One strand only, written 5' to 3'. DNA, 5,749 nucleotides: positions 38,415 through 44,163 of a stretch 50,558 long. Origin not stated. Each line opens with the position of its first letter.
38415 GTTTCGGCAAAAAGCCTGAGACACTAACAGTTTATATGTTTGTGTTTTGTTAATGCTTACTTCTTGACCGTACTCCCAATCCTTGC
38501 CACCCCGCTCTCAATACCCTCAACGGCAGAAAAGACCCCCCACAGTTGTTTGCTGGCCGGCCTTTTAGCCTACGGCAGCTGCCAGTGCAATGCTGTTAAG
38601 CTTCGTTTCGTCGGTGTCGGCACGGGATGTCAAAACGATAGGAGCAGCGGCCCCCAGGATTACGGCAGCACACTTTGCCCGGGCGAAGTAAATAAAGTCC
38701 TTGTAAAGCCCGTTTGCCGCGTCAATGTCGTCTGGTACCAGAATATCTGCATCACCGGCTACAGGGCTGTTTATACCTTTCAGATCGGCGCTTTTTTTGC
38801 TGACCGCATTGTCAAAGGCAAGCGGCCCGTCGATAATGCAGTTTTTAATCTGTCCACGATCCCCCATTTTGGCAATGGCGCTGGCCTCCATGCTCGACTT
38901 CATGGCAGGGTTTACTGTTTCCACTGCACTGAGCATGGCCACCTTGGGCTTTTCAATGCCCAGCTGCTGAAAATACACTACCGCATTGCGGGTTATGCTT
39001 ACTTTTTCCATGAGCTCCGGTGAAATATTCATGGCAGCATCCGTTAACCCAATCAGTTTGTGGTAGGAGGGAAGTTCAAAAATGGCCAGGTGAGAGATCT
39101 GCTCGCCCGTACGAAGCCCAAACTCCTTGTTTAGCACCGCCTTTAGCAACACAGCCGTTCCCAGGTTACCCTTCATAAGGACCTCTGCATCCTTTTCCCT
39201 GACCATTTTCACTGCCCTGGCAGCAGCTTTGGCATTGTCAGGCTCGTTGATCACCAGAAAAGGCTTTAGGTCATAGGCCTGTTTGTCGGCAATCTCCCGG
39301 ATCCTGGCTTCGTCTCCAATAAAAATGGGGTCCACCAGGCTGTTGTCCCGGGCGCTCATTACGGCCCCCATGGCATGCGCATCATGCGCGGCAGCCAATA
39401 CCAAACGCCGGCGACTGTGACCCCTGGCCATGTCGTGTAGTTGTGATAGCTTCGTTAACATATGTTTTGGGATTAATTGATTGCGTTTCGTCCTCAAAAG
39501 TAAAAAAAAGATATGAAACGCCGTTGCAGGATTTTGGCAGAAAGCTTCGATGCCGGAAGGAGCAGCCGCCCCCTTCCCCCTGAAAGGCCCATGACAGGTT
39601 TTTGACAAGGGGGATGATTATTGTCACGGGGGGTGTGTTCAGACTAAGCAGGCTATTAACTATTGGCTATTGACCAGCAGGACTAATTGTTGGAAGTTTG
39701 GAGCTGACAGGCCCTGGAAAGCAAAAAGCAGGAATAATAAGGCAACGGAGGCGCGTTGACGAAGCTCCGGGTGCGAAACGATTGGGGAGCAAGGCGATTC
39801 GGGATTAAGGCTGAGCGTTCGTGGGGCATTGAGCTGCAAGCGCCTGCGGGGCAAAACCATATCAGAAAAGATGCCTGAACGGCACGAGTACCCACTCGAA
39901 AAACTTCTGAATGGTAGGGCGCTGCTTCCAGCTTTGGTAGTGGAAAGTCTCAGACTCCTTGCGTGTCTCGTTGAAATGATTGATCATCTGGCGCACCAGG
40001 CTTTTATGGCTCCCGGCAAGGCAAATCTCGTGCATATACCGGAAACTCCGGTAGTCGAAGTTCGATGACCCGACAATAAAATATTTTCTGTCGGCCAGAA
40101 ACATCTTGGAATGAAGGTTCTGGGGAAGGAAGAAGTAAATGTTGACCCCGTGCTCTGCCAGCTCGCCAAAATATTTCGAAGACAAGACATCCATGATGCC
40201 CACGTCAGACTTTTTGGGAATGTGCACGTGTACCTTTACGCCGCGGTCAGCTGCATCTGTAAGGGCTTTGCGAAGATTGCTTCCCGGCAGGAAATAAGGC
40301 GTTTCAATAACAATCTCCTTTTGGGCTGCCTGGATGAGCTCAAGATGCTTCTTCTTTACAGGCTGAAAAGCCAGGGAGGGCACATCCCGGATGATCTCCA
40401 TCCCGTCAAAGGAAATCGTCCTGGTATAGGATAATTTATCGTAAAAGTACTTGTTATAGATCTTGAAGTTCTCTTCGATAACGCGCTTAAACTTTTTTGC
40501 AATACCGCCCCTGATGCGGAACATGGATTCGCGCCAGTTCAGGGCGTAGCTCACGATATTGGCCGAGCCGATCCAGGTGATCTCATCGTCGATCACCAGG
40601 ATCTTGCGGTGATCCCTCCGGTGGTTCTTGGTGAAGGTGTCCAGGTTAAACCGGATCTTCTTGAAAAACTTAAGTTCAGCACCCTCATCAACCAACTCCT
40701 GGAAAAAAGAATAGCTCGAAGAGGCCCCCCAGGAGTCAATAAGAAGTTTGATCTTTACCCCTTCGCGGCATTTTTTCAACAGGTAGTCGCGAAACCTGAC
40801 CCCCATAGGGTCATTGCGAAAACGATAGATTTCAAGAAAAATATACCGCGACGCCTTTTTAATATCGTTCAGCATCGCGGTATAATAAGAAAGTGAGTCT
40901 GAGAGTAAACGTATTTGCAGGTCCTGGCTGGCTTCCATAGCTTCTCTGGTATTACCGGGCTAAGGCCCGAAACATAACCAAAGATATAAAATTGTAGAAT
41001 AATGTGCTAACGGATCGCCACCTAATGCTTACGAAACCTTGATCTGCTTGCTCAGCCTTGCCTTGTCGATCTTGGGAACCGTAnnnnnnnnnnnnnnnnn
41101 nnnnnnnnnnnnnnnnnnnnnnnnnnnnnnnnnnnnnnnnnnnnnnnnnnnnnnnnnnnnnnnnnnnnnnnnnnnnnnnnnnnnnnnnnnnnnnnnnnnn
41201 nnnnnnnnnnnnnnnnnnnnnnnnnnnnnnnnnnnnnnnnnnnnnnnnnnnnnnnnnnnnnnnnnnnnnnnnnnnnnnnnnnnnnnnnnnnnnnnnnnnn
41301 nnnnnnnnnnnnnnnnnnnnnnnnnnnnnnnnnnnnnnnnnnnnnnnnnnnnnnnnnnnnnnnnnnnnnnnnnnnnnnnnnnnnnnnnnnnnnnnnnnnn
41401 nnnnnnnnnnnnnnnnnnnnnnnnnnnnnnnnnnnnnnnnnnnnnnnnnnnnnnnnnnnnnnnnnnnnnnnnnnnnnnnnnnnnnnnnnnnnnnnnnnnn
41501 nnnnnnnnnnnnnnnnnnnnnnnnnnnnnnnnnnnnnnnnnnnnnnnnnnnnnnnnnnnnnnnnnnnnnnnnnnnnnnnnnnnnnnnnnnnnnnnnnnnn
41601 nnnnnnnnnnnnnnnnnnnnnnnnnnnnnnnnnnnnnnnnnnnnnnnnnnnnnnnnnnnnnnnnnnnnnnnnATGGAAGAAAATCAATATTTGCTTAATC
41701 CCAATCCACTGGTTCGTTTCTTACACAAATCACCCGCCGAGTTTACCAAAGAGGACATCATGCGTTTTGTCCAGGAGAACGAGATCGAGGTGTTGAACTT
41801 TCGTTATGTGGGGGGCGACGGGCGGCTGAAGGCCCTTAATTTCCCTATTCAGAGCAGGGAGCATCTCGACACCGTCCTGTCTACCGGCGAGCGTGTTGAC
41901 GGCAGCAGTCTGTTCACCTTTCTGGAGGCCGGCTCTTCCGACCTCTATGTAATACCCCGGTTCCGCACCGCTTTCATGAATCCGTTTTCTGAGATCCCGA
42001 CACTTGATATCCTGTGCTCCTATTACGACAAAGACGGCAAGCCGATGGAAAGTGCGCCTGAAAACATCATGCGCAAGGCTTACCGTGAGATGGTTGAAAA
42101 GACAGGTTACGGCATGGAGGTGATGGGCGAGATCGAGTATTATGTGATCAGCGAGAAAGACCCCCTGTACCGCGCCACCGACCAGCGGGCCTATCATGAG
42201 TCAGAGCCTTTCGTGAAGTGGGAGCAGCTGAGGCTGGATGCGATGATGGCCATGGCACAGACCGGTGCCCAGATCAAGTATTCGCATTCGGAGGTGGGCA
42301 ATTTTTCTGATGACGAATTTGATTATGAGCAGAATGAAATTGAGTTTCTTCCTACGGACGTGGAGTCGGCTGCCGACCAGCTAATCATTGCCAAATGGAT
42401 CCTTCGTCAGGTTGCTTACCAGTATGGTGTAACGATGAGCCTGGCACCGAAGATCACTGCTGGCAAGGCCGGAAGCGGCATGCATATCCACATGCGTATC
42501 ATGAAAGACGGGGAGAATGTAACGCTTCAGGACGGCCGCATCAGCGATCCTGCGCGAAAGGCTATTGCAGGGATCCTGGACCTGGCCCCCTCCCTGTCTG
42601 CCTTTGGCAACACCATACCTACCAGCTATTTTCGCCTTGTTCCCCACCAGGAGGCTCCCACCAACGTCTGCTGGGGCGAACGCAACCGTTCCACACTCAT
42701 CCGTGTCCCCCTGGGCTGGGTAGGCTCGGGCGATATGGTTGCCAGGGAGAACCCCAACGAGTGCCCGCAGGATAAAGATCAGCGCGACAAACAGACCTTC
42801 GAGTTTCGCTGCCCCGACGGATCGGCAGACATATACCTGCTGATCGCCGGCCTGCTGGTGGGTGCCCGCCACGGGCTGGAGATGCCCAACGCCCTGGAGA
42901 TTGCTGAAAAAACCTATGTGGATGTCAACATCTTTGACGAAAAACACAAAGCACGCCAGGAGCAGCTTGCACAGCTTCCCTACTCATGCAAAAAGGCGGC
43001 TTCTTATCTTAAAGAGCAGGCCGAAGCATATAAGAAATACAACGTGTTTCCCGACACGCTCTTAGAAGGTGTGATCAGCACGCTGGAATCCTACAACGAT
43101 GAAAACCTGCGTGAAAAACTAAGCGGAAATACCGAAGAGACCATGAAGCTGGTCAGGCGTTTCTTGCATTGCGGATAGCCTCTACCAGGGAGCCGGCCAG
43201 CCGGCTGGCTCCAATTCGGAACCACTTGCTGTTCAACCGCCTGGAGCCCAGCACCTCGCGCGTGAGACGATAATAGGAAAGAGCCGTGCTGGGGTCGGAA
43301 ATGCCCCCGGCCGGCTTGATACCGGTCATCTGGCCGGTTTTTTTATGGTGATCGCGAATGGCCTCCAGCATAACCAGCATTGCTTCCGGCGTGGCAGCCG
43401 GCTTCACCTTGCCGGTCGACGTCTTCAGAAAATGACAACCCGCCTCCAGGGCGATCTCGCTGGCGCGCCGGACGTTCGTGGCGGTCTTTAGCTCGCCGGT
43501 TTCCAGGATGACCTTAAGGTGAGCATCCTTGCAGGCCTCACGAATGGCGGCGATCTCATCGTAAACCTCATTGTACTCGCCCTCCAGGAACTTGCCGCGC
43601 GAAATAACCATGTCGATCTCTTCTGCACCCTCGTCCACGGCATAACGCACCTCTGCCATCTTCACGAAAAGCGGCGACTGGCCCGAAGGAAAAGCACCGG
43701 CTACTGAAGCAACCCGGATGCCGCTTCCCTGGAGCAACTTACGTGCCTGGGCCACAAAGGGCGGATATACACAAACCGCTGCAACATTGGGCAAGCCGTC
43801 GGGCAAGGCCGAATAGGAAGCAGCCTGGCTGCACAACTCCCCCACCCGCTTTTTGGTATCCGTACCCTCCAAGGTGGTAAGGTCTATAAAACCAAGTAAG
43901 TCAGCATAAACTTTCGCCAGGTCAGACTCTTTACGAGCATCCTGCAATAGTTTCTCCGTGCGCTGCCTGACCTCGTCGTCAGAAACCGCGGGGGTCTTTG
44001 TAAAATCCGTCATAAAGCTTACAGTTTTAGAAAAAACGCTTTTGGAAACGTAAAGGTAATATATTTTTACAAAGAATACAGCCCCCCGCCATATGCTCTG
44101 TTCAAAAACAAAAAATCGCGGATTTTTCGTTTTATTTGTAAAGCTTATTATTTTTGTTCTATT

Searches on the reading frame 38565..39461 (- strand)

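Call 64: search_protein_families(library=pfam, proteins=[window:38565-39461:-], max_evalue=0.00001)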
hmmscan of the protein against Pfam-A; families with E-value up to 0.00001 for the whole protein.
window:38565-39461:- (298 aa): 1 family
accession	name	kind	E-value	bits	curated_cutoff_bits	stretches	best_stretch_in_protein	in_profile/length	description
PF01515.24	PTA_PTB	-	1e-46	160.2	24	1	78-295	103-319/319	Phosphate acetyl/butaryl transferase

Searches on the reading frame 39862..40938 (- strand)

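Call 64: search_protein_families(library=pfam, proteins=[window:39862-40938:-], max_evalue=0.00001)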
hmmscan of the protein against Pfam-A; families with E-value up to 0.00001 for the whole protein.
window:39862-40938:- (358 aa): 3 families
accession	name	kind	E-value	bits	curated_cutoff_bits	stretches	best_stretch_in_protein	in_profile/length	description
PF13091.12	PLDc_2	-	1.7e-44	151.3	27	2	200-324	3-130/132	PLD-like domain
PF00614.28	PLDc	-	7.6e-14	51.4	21.9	1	108-128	4-24/28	Phospholipase D Active site motif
PF11495.14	Regulator_TrmB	-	6e-08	32.7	22.2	0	194-336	11-139/233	Archaeal transcriptional regulator TrmB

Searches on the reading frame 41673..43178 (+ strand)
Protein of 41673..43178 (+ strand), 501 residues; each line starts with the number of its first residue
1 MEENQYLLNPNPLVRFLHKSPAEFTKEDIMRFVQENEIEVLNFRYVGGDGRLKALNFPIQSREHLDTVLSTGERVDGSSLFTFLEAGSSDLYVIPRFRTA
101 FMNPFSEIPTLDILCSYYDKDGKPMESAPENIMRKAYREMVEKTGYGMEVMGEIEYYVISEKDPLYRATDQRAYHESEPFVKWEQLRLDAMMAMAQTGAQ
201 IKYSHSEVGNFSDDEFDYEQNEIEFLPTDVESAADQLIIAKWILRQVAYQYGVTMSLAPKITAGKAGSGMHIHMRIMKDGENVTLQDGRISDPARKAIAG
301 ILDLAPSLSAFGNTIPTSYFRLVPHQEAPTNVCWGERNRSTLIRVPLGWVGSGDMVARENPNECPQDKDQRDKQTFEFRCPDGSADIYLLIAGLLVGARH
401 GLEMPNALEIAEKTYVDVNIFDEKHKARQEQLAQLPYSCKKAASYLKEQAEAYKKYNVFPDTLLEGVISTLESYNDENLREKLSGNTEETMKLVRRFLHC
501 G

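Call 64: search_protein_families(library=pfam, proteins=[window:41673-43178:+], max_evalue=0.00001)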
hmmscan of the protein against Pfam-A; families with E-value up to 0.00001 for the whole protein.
window:41673-43178:+ (501 aa): 2 families
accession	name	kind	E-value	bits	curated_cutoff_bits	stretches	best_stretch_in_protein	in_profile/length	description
PF00120.29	Gln-synt_C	-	2.4e-58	198.3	24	1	128-466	3-320/344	Glutamine synthetase, catalytic domain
PF03951.24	Gln-synt_N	-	8e-14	51.5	33.4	1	38-119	2-81/82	Glutamine synthetase, beta-Grasp domain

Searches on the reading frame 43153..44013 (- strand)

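Call 64: search_protein_families(library=pfam, proteins=[window:43153-44013:-], max_evalue=0.00001)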
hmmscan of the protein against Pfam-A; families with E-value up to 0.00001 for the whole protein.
window:43153-44013:- (286 aa): 1 family
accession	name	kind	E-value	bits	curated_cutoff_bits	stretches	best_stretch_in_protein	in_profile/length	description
PF01791.15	DeoC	-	6.8e-22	78.7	23.8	1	43-240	6-201/229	DeoC/LacD family aldolase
